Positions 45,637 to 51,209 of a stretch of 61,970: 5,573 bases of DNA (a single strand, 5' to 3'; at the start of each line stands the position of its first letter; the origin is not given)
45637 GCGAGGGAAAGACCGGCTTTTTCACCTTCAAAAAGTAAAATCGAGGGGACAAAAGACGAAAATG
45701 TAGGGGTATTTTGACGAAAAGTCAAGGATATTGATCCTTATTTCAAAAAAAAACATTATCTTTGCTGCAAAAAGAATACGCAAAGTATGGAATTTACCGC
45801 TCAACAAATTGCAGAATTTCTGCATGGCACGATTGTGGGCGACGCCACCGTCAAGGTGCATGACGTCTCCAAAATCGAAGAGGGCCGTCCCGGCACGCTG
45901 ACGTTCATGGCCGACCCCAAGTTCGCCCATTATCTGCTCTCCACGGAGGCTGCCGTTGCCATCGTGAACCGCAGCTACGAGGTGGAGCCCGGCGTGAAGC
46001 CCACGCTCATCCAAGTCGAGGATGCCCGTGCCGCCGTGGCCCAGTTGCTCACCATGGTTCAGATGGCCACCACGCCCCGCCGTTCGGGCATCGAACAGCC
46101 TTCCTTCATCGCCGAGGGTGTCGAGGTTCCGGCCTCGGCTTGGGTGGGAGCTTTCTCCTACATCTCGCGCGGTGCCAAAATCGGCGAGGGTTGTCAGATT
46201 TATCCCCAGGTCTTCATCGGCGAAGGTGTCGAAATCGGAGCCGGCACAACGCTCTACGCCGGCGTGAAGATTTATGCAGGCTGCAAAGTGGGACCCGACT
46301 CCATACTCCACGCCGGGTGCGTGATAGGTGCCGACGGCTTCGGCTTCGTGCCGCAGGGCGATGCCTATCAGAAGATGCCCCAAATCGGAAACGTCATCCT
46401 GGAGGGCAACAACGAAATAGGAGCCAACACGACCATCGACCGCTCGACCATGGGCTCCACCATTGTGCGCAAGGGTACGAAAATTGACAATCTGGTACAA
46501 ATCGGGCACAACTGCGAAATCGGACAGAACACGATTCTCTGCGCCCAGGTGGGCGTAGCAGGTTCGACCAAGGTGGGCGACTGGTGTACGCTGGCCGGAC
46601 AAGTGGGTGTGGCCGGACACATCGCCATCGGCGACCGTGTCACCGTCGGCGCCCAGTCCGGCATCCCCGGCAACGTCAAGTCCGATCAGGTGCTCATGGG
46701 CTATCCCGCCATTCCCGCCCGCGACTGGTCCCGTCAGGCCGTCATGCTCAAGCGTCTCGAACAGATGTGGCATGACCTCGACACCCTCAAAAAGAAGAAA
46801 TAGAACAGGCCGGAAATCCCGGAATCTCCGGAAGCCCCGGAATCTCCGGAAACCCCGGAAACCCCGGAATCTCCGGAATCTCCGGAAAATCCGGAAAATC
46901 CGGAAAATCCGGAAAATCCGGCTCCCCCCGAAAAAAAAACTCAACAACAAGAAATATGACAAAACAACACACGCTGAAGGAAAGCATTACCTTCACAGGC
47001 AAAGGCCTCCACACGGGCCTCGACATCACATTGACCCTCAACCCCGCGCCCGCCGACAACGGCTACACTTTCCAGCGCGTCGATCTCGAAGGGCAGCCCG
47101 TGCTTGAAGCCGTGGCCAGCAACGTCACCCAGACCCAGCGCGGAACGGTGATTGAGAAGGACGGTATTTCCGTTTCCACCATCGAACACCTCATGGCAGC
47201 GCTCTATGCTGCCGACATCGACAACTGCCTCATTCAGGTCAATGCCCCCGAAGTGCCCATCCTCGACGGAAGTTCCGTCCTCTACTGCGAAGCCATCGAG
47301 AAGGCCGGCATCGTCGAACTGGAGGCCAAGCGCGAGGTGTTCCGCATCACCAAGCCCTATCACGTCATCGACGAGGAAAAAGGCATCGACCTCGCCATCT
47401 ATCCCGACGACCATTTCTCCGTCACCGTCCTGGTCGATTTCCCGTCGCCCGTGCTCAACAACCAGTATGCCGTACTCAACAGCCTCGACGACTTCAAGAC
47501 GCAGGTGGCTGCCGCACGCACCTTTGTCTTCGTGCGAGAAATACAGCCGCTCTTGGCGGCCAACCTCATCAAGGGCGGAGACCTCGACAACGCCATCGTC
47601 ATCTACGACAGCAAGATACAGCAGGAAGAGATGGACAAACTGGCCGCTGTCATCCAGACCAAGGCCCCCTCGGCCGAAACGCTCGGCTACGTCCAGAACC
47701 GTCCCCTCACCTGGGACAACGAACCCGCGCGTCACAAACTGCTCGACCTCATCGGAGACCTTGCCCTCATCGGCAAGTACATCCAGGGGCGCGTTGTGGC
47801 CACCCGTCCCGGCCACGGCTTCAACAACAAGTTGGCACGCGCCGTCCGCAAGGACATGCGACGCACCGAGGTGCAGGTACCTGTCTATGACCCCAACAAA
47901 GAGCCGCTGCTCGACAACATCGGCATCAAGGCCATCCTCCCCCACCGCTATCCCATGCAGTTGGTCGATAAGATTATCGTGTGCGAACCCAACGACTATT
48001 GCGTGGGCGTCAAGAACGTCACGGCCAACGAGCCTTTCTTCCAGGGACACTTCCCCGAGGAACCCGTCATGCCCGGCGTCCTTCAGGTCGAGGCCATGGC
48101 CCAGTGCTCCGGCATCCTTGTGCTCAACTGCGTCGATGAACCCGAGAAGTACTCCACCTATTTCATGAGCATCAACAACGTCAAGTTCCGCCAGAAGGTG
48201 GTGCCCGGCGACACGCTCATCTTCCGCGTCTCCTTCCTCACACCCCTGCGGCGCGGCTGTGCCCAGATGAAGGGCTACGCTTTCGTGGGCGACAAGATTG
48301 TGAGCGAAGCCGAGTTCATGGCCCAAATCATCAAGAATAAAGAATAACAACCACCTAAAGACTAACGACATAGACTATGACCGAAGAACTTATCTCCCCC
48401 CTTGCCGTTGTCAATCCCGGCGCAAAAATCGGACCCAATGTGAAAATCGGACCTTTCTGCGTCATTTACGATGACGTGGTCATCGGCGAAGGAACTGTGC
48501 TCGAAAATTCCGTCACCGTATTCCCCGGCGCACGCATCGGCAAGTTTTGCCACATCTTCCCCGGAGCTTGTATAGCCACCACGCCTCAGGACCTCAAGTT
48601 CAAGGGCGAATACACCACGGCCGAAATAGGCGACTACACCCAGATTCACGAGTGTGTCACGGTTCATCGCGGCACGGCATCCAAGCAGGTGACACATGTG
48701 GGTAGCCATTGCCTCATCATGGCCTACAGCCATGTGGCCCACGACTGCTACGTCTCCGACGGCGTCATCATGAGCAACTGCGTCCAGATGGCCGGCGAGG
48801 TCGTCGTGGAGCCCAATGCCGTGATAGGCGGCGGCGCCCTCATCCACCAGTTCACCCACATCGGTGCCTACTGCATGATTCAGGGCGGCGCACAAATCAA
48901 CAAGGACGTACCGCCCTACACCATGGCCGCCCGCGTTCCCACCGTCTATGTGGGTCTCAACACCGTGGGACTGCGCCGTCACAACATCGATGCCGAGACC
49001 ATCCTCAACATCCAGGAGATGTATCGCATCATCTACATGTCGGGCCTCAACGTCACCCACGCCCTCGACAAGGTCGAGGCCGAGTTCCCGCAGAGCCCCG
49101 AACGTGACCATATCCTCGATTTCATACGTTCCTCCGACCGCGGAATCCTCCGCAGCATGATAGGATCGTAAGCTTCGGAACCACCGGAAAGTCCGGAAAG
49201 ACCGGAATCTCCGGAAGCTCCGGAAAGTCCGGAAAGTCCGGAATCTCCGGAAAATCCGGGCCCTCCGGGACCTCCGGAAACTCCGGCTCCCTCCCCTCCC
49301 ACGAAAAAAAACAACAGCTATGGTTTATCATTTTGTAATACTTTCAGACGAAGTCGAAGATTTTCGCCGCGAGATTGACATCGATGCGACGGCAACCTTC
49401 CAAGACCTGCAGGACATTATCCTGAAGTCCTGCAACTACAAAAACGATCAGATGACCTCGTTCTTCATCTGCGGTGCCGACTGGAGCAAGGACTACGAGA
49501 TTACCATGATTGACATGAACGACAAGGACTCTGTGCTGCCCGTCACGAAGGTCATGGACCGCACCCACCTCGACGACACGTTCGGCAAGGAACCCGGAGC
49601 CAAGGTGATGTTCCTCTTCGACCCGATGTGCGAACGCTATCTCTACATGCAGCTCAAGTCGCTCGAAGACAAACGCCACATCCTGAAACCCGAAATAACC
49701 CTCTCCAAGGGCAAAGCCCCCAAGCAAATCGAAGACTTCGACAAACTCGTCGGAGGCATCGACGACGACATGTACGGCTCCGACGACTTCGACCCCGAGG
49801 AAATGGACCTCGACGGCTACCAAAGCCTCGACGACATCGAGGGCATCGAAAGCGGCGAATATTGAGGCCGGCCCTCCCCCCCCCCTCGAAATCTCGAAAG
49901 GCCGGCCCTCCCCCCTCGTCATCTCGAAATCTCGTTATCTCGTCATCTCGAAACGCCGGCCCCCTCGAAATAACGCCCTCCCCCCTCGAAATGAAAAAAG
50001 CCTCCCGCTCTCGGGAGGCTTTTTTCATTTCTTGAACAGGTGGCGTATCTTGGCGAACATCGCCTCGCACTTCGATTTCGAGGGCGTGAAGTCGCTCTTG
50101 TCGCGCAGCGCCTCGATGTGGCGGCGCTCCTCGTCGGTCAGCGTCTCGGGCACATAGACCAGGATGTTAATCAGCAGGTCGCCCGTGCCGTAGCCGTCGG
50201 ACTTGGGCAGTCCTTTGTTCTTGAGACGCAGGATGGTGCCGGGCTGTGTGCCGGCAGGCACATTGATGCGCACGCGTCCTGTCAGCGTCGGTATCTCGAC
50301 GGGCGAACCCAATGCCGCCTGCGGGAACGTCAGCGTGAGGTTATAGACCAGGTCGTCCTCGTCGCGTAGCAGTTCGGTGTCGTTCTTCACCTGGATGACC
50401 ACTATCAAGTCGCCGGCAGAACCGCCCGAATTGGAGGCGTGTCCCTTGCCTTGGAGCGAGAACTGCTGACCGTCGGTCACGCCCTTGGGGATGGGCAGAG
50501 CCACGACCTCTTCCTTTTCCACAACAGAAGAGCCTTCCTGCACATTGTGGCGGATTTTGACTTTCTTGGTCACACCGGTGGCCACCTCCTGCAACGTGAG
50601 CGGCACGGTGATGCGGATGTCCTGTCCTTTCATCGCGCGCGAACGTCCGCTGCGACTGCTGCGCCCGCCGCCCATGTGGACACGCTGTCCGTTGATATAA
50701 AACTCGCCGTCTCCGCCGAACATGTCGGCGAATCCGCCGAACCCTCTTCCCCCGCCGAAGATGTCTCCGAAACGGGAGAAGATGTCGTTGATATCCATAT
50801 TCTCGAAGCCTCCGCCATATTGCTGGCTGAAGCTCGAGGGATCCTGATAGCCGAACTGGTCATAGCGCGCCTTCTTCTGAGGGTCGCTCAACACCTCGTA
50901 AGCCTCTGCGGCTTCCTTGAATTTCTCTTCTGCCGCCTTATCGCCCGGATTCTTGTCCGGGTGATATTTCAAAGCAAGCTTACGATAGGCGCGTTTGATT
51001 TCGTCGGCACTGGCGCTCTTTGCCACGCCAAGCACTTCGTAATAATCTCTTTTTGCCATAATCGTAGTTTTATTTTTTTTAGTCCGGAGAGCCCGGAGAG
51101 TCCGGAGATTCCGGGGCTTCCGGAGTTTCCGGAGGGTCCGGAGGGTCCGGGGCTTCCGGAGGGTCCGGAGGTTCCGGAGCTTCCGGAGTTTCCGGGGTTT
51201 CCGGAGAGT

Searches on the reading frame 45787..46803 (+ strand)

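Call 10: search_protein_families(library=pfam, proteins=[window:45787-46803:+])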
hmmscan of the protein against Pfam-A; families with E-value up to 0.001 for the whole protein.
window:45787-46803:+ (338 aa): 4 families
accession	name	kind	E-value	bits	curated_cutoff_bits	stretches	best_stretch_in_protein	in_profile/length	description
PF00132.30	Hexapep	-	5.1e-26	89.7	27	3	147-181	1-35/36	Bacterial transferase hexapeptide (six repeats)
PF04613.19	LpxD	-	1.9e-17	63.3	30.8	1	22-89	2-69/70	UDP-3-O-[3-hydroxymyristoyl] glucosamine N-acyltransferase, LpxD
PF25084.1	LbH_EIF2B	-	7.7e-12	45.6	54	1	96-182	12-101/105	EIF2B subunit epsilon LbH domain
PF14602.12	Hexapep_2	-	3.3e-05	23.9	27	0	279-295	2-17/34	Hexapeptide repeat of succinyl-transferase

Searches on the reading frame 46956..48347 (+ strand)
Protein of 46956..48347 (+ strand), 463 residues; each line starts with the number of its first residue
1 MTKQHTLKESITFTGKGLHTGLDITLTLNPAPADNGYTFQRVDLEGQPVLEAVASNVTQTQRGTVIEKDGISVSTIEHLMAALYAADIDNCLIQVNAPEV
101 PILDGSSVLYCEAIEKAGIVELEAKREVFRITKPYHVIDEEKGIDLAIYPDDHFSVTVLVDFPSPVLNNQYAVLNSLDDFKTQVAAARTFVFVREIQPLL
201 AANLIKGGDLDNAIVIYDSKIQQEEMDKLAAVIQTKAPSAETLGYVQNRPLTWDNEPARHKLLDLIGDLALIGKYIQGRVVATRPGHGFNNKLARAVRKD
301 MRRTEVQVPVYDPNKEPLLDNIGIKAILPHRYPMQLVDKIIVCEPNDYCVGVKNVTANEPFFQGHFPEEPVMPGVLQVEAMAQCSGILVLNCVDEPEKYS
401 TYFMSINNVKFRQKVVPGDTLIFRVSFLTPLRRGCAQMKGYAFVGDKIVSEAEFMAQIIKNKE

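Call 10: search_protein_families(library=pfam, proteins=[window:46956-48347:+])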
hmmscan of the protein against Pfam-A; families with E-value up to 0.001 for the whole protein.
window:46956-48347:+ (463 aa): 2 families
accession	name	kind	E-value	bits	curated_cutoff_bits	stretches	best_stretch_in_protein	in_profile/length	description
PF03331.19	LpxC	-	2e-86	290.3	27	1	4-297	1-266/268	UDP-3-O-acyl N-acetylglycosamine deacetylase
PF07977.19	FabA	-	2.6e-31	108.5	23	1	328-452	1-137/138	FabA-like domain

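Call 21: find_homologous_proteins(query=window:46956-48347:+, max_evalue=1e-100)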
Query window:46956-48347:+ (463 aa): 8000 proteins with E <= 1e-100 among 8000 candidates; the best 120 are listed.
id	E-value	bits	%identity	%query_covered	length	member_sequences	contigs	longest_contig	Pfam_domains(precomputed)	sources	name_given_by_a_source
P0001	0.0e+0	1044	100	100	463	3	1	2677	PF03331.20,PF22818.3,PF07977.20,PF22817.3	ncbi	-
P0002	1.7e-296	1001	95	100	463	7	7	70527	PF03331.20,PF22818.3,PF07977.20,PF22817.3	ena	-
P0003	1.9e-261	886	83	100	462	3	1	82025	PF03331.20,PF22818.3,PF07977.20,PF22817.3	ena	-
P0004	2.2e-251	853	79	100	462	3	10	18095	PF03331.20,PF22818.3,PF07977.20,PF22817.3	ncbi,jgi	jgi:UDP-3-O-[3-hydroxymyristoyl] N-acetylglucosamine deacetylase/3-hydroxyacyl-[acyl-carrier-protein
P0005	9.4e-251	850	80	100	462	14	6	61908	PF03331.20,PF22818.3,PF07977.20,PF22817.3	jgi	jgi:UDP-3-O-[3-hydroxymyristoyl] N-acetylglucosamine deacetylase/3-hydroxyacyl-[acyl-carrier-protein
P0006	4.7e-250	848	79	100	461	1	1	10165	PF03331.20,PF22818.3,PF07977.20,PF22817.3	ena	-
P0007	4.0e-248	842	79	100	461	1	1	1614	PF03331.20,PF22818.3,PF07977.20,PF22817.3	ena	-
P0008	6.7e-248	841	79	100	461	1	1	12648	PF03331.20,PF22818.3,PF07977.20,PF22817.3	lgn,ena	-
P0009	8.8e-248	841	79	99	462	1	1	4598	PF03331.20,PF22818.3,PF07977.20,PF22817.3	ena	-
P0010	8.9e-248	841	79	100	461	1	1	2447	PF03331.20,PF22818.3,PF07977.20,PF22817.3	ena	-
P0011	9.0e-248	841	79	100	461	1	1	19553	PF03331.20,PF22818.3,PF07977.20,PF22817.3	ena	-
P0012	1.3e-247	840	80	100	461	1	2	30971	PF03331.20,PF22818.3,PF07977.20,PF22817.3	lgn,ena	-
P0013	1.7e-247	840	79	100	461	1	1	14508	PF03331.20,PF22818.3,PF07977.20,PF22817.3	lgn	-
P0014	1.8e-247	840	79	100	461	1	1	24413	PF03331.20,PF22818.3,PF07977.20,PF22817.3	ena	-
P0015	2.3e-247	839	79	100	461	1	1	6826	PF03331.20,PF22818.3,PF07977.20,PF22817.3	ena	-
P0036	2.0e-243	826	79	100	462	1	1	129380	PF03331.20,PF22818.3,PF07977.20,PF22817.3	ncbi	-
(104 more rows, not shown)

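Call 22: find_encoding_contigs(protein=P0002, flank=10000, max_places=4)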
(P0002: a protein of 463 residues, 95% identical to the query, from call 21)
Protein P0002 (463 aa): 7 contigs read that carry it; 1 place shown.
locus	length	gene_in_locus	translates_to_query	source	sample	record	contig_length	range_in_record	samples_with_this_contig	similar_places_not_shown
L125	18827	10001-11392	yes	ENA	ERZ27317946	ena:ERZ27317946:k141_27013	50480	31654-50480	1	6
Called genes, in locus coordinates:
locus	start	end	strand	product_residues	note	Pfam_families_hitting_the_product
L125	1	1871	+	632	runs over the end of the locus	PF00884:Sulfatase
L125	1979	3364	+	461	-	PF12708:Pect-lyase_RHGA_epim, PF00295:Glyco_hydro_28, PF13229:Beta_helix (weak)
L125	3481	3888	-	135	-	PF14520:HHH_5, PF20451:Calmod_bind_M (faint), PF14229:DUF4332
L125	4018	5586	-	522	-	PF03853:YjeF_N, PF01256:Carb_kinase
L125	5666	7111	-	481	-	PF00295:Glyco_hydro_28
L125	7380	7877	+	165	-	PF04306:DUF456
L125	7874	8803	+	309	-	-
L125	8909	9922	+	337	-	PF04613:LpxD, PF25084:LbH_EIF2B (faint), PF25087:GMPPB_C (faint), PF00132:Hexapep (weak), PF14602:Hexapep_2 (faint), PF00132:Hexapep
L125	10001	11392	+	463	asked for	PF03331:LpxC, PF07977:FabA, PF22817:ApeP-like (weak), PF22818:ApeI-like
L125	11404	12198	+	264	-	PF00132:Hexapep (weak), PF25084:LbH_EIF2B (faint), PF25087:GMPPB_C, PF00132:Hexapep, PF13720:Acetyltransf_11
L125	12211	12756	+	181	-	PF07929:PRiA4_ORF3 (faint)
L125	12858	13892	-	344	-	PF00226:DnaJ, PF01556:DnaJ_C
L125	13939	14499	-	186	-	PF01025:GrpE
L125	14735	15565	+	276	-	PF00288:GHMP_kinases_N, PF08544:GHMP_kinases_C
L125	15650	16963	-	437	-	PF12698:ABC2_membrane_3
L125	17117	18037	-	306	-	PF00005:ABC_tran, PF13304:AAA_21 (weak), PF13732:DrrA1-3_C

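Call 23: find_encoding_contigs(protein=P0003, flank=10000, max_places=2)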
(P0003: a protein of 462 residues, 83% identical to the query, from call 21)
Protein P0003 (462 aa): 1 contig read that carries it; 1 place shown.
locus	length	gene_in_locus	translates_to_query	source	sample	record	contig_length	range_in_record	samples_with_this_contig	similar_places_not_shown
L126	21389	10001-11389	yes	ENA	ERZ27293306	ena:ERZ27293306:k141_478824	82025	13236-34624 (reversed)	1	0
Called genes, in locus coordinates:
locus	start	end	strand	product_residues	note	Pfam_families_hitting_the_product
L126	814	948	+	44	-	-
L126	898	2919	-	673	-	-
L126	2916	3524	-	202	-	PF00265:TK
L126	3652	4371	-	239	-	PF00072:Response_reg, PF04397:LytTR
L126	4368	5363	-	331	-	PF01075:Glyco_transf_9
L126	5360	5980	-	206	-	PF14063:DUF4254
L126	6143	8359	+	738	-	PF01751:Toprim, PF01131:Topoisom_bac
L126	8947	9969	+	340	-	PF25087:GMPPB_C (faint), PF04613:LpxD, PF25084:LbH_EIF2B, PF00132:Hexapep (weak), PF14602:Hexapep_2 (faint), PF00132:Hexapep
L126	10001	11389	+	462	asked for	PF03331:LpxC, PF07977:FabA, PF22817:ApeP-like (weak), PF22818:ApeI-like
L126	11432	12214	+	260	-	PF25084:LbH_EIF2B (faint), PF25087:GMPPB_C, PF00132:Hexapep, PF13720:Acetyltransf_11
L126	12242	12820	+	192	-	PF07929:PRiA4_ORF3 (weak)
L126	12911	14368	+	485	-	PF13537:GATase_7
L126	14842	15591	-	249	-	-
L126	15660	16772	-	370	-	PF00710:Asparaginase, PF17763:Asparaginase_C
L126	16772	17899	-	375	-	PF01883:FeS_assembly_P, PF13481:AAA_25 (faint), PF09140:MipZ (weak), PF10609:ParA, PF13614:AAA_31, PF01656:CbiA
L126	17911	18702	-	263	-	PF02390:Methyltransf_4, PF13649:Methyltransf_25 (weak), PF13847:Methyltransf_31 (weak)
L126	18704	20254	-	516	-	PF01636:APH, PF22740:PapZ_C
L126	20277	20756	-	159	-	-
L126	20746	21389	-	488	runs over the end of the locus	PF01743:PolyA_pol, PF12627:PolyA_pol_RNAbd, PF01966:HD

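Call 24: find_encoding_contigs(protein=P0036, flank=10000, max_places=2)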
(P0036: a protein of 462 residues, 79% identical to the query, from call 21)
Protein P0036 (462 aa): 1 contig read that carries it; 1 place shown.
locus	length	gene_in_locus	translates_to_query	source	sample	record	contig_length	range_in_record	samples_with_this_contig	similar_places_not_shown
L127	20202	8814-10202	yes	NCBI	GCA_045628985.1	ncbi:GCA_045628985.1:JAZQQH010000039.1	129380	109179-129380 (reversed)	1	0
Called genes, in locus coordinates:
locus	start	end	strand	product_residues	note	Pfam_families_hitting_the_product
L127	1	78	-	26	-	?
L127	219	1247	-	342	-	PF02775:TPP_enzyme_C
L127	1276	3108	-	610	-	PF01558:POR, PF01855:POR_N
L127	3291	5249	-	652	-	PF13487:HD_5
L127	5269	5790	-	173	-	PF13238:AAA_18, PF01202:SKI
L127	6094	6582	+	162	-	PF00578:AhpC-TSA, PF08534:Redoxin, PF00085:Thioredoxin (faint), PF13098:Thioredoxin_2, PF13905:Thioredoxin_8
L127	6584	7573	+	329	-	-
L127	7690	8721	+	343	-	PF04613:LpxD, PF25084:LbH_EIF2B, PF25087:GMPPB_C (weak), PF00132:Hexapep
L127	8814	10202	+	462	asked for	PF03331:LpxC, PF07977:FabA, PF22817:ApeP-like (weak), PF22818:ApeI-like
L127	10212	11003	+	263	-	PF25084:LbH_EIF2B (faint), PF25087:GMPPB_C (weak), PF00132:Hexapep, PF13720:Acetyltransf_11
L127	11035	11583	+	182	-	-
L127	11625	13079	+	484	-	PF13167:GTP-bdg_N, PF16360:GTP-bdg_M, PF01926:MMR_HSR1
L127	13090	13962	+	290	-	PF00795:CN_hydrolase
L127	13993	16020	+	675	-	PF14121:Porin_10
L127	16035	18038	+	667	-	PF13086:AAA_11, PF13604:AAA_30, PF01443:Viral_helicase1 (faint), PF13245:AAA_19, PF13087:AAA_12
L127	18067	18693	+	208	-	PF13521:AAA_28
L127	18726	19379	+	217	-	PF00254:FKBP_C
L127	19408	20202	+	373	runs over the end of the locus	PF01264:Chorismate_synt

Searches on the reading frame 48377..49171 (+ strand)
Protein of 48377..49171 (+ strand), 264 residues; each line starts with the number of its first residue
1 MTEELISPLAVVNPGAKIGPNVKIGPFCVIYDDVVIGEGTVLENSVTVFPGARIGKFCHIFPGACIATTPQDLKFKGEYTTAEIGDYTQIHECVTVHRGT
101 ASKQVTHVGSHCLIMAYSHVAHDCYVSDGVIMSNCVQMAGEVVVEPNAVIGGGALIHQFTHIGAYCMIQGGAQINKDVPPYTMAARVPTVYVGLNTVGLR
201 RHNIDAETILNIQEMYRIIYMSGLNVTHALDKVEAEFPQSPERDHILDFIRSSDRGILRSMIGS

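Call 10: search_protein_families(library=pfam, proteins=[window:48377-49171:+])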
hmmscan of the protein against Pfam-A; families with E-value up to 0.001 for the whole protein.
window:48377-49171:+ (264 aa): 4 families
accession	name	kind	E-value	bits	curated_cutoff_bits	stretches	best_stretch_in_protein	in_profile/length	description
PF13720.11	Acetyltransf_11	-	9.5e-29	100.1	24.5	1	177-257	1-81/82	Udp N-acetylglucosamine O-acyltransferase; Domain 2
PF00132.30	Hexapep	-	4.9e-27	92.9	27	4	15-48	1-34/36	Bacterial transferase hexapeptide (six repeats)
PF25084.1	LbH_EIF2B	-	1.6e-10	41.4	54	1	11-68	40-95/105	EIF2B subunit epsilon LbH domain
PF25087.1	GMPPB_C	-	3.2e-07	30.4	39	0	5-44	6-45/110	GMPPB C-terminal domain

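Call 11: find_encoding_contigs(protein=window:48377-49171:+, flank=10000, max_places=10)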
Protein window:48377-49171:+ (264 aa): 5 contigs read that carry it; 4 places shown.
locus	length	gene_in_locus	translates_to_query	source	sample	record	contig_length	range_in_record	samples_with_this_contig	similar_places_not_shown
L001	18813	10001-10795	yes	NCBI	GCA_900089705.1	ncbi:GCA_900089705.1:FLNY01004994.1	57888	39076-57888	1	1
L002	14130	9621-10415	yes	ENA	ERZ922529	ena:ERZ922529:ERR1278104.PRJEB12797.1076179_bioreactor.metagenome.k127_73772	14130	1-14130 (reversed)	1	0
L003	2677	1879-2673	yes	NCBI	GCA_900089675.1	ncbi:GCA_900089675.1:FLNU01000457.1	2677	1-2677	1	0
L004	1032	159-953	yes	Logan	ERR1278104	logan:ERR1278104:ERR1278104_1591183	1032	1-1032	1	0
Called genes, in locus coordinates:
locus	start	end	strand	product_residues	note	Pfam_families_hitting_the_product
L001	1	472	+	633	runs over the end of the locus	PF00884:Sulfatase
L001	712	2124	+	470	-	PF12708:Pect-lyase_RHGA_epim, PF00295:Glyco_hydro_28, PF13229:Beta_helix (weak)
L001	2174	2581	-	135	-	PF14520:HHH_5 (weak), PF20451:Calmod_bind_M (faint), PF14229:DUF4332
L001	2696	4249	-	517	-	PF03853:YjeF_N, PF01256:Carb_kinase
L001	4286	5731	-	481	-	PF00295:Glyco_hydro_28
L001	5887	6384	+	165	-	PF04306:DUF456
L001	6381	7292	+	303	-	-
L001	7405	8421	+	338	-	PF04613:LpxD, PF25084:LbH_EIF2B (weak), PF25087:GMPPB_C (weak), PF00132:Hexapep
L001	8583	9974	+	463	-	PF03331:LpxC, PF07977:FabA, PF22817:ApeP-like (weak), PF22818:ApeI-like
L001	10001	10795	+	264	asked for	PF00132:Hexapep (weak), PF25084:LbH_EIF2B (faint), PF25087:GMPPB_C, PF00132:Hexapep, PF13720:Acetyltransf_11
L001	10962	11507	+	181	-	PF07929:PRiA4_ORF3 (weak)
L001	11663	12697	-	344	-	PF00226:DnaJ, PF01556:DnaJ_C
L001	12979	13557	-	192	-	PF01025:GrpE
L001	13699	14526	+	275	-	PF00288:GHMP_kinases_N, PF08544:GHMP_kinases_C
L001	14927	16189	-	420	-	PF12698:ABC2_membrane_3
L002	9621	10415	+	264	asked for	PF00132:Hexapep (weak), PF25084:LbH_EIF2B (faint), PF25087:GMPPB_C, PF00132:Hexapep, PF13720:Acetyltransf_11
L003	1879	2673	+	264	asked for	PF00132:Hexapep (weak), PF25084:LbH_EIF2B (faint), PF25087:GMPPB_C, PF00132:Hexapep, PF13720:Acetyltransf_11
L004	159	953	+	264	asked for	PF00132:Hexapep (weak), PF25084:LbH_EIF2B (faint), PF25087:GMPPB_C, PF00132:Hexapep, PF13720:Acetyltransf_11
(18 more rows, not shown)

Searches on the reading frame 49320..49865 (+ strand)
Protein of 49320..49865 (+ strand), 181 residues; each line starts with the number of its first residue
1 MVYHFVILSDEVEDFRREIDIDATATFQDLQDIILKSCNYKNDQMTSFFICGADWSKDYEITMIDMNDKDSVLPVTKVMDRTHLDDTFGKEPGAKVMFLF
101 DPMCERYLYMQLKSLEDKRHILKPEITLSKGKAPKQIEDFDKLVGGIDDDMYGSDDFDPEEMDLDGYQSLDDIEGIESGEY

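Call 10: search_protein_families(library=pfam, proteins=[window:49320-49865:+])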
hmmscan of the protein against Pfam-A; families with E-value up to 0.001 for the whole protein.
window:49320-49865:+ (181 aa): 1 family
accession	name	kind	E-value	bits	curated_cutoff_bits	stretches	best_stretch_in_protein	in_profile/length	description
PF07929.16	PRiA4_ORF3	-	4.3e-06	27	26.6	1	8-139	9-131/173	Plasmid pRiA4b ORF-3-like protein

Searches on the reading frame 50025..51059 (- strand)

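Call 10: search_protein_families(library=pfam, proteins=[window:50025-51059:-])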
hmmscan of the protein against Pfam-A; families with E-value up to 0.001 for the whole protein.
window:50025-51059:- (344 aa): 2 families
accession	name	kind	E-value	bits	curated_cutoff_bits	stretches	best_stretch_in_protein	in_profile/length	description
PF01556.23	DnaJ_C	-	3e-44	151.1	26.6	1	148-304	1-152/152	DnaJ C terminal domain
PF00226.36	DnaJ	-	8.6e-30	103.1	27.8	1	5-67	1-63/63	DnaJ domain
